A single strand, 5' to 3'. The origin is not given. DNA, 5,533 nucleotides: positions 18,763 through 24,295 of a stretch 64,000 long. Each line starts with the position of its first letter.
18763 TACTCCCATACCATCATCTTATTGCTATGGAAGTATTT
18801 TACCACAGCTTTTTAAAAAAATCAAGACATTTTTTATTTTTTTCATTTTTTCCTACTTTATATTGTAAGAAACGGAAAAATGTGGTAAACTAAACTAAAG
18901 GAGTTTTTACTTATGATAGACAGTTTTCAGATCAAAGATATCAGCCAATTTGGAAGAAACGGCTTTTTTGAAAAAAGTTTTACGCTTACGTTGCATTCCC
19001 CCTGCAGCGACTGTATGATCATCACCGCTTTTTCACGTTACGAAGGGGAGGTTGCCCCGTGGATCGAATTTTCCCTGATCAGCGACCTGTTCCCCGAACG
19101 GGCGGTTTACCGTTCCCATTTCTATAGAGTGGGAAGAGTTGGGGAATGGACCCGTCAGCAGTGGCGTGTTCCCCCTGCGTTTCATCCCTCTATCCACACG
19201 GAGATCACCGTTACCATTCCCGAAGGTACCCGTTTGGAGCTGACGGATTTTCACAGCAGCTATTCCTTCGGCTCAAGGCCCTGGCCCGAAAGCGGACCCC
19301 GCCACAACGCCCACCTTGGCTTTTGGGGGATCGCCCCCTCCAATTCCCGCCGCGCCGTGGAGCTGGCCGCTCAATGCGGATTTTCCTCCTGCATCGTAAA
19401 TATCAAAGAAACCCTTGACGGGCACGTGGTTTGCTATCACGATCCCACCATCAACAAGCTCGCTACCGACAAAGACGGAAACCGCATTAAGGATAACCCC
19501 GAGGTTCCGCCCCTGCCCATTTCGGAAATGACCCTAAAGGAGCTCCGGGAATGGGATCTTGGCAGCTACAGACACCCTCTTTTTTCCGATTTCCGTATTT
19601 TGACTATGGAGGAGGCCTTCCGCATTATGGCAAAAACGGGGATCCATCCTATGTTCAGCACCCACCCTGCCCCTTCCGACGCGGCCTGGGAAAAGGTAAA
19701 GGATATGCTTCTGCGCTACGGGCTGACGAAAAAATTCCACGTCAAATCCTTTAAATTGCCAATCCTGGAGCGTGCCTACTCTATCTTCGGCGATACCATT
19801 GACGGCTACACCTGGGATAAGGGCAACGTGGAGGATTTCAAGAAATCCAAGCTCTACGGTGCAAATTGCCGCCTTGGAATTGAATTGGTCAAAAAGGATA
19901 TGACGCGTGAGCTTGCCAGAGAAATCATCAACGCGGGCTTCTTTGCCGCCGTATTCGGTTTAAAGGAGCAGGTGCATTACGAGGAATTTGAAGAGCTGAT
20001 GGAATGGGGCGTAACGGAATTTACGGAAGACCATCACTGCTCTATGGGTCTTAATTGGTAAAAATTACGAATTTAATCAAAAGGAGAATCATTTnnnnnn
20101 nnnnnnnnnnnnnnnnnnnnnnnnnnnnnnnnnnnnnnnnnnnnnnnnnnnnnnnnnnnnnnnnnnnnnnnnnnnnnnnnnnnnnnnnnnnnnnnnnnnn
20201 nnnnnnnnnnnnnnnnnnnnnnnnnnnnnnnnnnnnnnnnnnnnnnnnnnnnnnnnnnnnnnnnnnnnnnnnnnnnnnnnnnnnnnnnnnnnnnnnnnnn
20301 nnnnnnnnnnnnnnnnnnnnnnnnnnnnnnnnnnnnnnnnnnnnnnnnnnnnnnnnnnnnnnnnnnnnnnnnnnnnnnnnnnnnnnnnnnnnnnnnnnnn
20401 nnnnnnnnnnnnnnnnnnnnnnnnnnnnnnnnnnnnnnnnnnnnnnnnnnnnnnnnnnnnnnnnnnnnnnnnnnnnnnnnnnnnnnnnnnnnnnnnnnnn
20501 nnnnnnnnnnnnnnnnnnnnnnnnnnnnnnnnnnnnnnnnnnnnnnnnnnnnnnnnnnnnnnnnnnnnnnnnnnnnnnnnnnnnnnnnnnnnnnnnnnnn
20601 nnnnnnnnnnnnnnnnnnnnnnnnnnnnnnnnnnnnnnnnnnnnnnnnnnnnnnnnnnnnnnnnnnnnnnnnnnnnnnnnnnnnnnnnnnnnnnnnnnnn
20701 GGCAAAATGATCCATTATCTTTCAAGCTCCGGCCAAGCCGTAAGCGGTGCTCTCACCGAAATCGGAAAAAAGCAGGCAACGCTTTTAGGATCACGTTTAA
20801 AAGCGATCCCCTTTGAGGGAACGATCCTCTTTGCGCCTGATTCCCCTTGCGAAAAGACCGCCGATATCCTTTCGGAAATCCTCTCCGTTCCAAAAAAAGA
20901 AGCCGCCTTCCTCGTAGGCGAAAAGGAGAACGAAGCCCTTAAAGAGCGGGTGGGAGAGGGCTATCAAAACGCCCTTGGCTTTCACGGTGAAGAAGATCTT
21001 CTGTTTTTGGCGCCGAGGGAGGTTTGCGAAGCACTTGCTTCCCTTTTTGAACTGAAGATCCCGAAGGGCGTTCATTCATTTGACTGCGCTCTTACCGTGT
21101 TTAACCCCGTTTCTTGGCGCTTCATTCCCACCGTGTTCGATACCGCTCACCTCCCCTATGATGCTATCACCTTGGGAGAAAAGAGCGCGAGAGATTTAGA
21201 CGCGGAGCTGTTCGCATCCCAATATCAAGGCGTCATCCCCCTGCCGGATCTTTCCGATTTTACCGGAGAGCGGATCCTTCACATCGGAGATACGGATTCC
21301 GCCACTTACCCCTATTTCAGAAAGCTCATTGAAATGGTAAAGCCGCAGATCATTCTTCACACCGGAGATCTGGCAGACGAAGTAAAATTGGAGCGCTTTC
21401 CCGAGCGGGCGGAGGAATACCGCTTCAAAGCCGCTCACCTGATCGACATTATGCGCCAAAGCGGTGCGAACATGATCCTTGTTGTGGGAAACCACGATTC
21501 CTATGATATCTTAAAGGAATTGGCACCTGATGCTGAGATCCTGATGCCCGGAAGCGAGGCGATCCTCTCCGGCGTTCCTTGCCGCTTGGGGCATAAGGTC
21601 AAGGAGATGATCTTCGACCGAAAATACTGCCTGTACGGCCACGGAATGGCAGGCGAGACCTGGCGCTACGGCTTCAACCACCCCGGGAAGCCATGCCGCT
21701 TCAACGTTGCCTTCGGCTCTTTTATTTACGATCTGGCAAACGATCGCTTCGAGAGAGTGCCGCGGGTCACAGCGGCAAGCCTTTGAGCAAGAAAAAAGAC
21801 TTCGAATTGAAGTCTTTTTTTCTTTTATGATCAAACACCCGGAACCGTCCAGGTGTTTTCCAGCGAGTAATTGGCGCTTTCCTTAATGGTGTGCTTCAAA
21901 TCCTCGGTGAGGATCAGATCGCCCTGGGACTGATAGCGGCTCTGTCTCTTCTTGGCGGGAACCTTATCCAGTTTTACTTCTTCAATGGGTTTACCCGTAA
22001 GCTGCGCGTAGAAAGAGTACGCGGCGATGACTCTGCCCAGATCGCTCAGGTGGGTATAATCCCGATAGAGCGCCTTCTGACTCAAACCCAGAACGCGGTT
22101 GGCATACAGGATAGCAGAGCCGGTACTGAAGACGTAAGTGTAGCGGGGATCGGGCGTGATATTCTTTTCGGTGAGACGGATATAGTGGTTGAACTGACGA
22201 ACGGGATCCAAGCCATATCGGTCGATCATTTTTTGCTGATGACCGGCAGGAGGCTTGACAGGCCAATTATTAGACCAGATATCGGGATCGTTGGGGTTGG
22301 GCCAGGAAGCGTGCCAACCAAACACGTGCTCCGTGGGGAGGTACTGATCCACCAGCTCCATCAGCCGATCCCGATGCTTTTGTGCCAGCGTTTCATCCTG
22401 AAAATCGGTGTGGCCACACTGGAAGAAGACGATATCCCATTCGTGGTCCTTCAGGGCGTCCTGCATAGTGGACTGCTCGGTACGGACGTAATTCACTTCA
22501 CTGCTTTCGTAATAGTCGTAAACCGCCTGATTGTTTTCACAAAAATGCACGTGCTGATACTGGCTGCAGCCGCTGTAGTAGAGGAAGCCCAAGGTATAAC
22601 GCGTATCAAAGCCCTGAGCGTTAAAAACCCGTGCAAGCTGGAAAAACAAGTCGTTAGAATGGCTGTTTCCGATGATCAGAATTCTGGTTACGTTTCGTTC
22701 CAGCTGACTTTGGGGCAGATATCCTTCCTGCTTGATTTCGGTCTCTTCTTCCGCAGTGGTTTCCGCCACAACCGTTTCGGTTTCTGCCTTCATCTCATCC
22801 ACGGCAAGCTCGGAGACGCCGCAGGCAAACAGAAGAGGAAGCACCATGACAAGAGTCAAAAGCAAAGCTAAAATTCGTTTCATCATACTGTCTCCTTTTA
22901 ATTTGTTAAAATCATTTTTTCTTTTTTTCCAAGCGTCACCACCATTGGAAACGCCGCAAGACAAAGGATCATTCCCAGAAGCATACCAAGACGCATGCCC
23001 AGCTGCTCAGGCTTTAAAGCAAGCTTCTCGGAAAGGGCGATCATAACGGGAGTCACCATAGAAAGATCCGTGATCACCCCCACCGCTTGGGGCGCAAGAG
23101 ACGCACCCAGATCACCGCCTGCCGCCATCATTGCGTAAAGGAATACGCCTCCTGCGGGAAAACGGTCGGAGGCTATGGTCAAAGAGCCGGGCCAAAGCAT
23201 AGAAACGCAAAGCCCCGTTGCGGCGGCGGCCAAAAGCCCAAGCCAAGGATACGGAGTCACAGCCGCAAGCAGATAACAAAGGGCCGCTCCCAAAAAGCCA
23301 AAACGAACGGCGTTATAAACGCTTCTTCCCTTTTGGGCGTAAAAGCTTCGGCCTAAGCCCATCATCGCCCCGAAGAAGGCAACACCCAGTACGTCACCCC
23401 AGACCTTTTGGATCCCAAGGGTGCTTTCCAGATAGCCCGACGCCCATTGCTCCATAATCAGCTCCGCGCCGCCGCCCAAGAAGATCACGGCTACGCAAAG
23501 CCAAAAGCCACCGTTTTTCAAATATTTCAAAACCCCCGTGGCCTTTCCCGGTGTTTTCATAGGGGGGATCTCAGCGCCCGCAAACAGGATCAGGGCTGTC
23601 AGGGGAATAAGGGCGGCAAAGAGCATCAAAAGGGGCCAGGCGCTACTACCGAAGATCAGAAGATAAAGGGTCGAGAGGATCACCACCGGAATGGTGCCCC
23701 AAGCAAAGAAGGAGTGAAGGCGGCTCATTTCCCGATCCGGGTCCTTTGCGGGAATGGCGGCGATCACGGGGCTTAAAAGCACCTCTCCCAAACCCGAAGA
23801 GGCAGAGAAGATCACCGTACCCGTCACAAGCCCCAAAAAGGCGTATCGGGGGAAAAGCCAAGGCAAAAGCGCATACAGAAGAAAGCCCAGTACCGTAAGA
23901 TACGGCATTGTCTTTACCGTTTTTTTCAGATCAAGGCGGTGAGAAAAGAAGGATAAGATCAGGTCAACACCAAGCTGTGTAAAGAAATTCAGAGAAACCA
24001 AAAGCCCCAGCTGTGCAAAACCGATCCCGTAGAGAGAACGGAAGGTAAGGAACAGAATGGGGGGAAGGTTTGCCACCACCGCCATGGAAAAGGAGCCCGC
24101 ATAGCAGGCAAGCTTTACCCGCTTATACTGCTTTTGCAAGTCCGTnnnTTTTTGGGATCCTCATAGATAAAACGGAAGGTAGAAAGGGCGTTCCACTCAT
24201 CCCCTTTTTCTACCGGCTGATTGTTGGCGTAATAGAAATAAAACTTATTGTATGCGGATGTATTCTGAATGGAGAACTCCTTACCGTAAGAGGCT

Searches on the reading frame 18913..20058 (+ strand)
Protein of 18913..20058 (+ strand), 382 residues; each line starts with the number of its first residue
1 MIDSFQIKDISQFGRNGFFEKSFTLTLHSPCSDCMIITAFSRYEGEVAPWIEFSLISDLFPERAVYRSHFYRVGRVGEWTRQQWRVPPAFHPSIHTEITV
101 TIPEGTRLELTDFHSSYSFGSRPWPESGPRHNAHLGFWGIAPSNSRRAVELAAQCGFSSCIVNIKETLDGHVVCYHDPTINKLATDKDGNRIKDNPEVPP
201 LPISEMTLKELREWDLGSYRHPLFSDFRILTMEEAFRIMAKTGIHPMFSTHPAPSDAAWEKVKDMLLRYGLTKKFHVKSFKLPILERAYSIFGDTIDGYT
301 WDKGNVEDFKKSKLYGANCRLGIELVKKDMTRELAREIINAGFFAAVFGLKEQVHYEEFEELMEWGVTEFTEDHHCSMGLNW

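Call 85: search_protein_families(library=pfam, proteins=[window:18913-20058:+], max_evalue=0.0001)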
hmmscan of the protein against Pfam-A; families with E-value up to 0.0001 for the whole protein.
window:18913-20058:+ (382 aa): 1 family
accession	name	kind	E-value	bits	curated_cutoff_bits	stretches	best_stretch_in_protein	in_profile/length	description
PF03009.23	GDPD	-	1.1e-07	32.7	23.6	1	139-261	6-117/244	Glycerophosphoryl diester phosphodiesterase family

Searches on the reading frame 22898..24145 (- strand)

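Call 85: search_protein_families(library=pfam, proteins=[window:22898-24145:-], max_evalue=0.0001)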
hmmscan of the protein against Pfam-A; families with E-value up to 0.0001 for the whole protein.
window:22898-24145:- (415 aa): 1 family
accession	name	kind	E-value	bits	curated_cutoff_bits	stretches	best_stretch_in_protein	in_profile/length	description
PF07690.21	MFS_1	-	6.9e-13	48.7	33.4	1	16-352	4-347/347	Major Facilitator Superfamily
